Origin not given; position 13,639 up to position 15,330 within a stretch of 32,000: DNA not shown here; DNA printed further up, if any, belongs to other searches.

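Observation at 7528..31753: Recurring pattern: gene termini and promoters are duplicated as short direct repeats 37-58 bp away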

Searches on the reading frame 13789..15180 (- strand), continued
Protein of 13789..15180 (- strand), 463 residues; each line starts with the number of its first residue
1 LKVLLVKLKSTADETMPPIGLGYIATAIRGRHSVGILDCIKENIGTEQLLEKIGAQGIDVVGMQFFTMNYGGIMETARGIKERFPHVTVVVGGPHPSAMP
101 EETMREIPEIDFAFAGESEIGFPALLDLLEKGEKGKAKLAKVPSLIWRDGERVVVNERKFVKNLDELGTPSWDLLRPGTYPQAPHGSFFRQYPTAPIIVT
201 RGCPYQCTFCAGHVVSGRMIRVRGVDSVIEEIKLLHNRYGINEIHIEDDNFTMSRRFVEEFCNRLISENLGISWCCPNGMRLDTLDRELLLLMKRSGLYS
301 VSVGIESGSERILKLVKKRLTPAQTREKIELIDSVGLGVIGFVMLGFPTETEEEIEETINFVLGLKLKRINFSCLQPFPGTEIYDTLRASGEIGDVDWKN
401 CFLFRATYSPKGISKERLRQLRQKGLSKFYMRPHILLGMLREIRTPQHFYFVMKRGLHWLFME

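Call 74: find_encoding_contigs(protein=P0007, flank=10000, max_places=2)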
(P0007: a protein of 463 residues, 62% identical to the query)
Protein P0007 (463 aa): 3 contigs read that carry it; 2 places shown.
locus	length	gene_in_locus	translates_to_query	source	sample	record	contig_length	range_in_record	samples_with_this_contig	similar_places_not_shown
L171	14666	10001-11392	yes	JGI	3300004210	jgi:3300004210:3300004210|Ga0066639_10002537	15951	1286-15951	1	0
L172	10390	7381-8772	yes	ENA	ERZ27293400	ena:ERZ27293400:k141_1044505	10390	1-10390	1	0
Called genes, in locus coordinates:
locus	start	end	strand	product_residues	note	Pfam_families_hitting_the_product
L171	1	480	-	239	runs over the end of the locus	PF00535:Glycos_transf_2, PF10111:Glyco_tranf_2_2 (weak), PF13641:Glyco_tranf_2_3 (weak)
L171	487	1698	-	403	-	PF00155:Aminotran_1_2 (faint), PF01041:DegT_DnrJ_EryC1, PF01053:Cys_Met_Meta_PP (weak)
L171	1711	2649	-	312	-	PF01073:3Beta_HSD, PF01370:Epimerase, PF02719:Polysacc_synt_2, PF04321:RmlD_sub_bind, PF05368:NmrA, PF13460:NAD_binding_10, PF16363:GDP_Man_Dehyd, PF07993:NAD_binding_4 (weak)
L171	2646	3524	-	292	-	PF00535:Glycos_transf_2, PF10111:Glyco_tranf_2_2 (weak), PF13641:Glyco_tranf_2_3, PF13506:Glyco_transf_21 (faint)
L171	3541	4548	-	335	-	PF01073:3Beta_HSD, PF01370:Epimerase, PF02719:Polysacc_synt_2, PF04321:RmlD_sub_bind (weak), PF05368:NmrA, PF07993:NAD_binding_4 (weak), PF13460:NAD_binding_10, PF16363:GDP_Man_Dehyd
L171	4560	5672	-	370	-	PF04055:Radical_SAM, PF13186:SPASM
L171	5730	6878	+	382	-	PF13439:Glyco_transf_4, PF13477:Glyco_trans_4_2 (weak), PF13579:Glyco_trans_4_4, PF00534:Glycos_transf_1, PF13692:Glyco_trans_1_4, PF13524:Glyco_trans_1_2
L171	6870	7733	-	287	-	PF10111:Glyco_tranf_2_2 (weak), PF13641:Glyco_tranf_2_3 (weak), PF00535:Glycos_transf_2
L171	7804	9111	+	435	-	PF04055:Radical_SAM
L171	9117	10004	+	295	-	PF01073:3Beta_HSD, PF01370:Epimerase, PF02719:Polysacc_synt_2, PF04321:RmlD_sub_bind, PF05368:NmrA, PF07993:NAD_binding_4 (weak), PF13460:NAD_binding_10, PF16363:GDP_Man_Dehyd, +2 more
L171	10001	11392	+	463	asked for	PF02310:B12-binding, PF04055:Radical_SAM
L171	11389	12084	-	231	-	PF00535:Glycos_transf_2, PF10111:Glyco_tranf_2_2, PF13641:Glyco_tranf_2_3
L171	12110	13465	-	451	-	-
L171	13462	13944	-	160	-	PF04101:Glyco_tran_28_C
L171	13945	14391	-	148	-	PF08660:Alg14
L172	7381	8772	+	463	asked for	PF02310:B12-binding, PF04055:Radical_SAM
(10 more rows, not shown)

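Call 75: find_encoding_contigs(protein=P0011, flank=10000, max_places=2)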
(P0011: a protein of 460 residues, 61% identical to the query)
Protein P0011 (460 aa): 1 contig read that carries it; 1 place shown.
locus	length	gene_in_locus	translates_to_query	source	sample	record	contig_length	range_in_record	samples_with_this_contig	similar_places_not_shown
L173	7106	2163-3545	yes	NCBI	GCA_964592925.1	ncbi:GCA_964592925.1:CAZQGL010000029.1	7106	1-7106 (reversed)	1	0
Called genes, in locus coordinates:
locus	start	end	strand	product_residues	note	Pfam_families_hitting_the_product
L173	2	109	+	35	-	?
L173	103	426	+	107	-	PF10066:DUF2304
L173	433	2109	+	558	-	-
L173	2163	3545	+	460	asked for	PF02310:B12-binding, PF04055:Radical_SAM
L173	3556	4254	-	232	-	PF00535:Glycos_transf_2, PF10111:Glyco_tranf_2_2 (weak), PF13641:Glyco_tranf_2_3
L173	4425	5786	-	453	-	PF04055:Radical_SAM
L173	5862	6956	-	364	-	PF00155:Aminotran_1_2, PF00266:Aminotran_5, PF01041:DegT_DnrJ_EryC1, PF01053:Cys_Met_Meta_PP (weak), PF01212:Beta_elim_lyase (weak)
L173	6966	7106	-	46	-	?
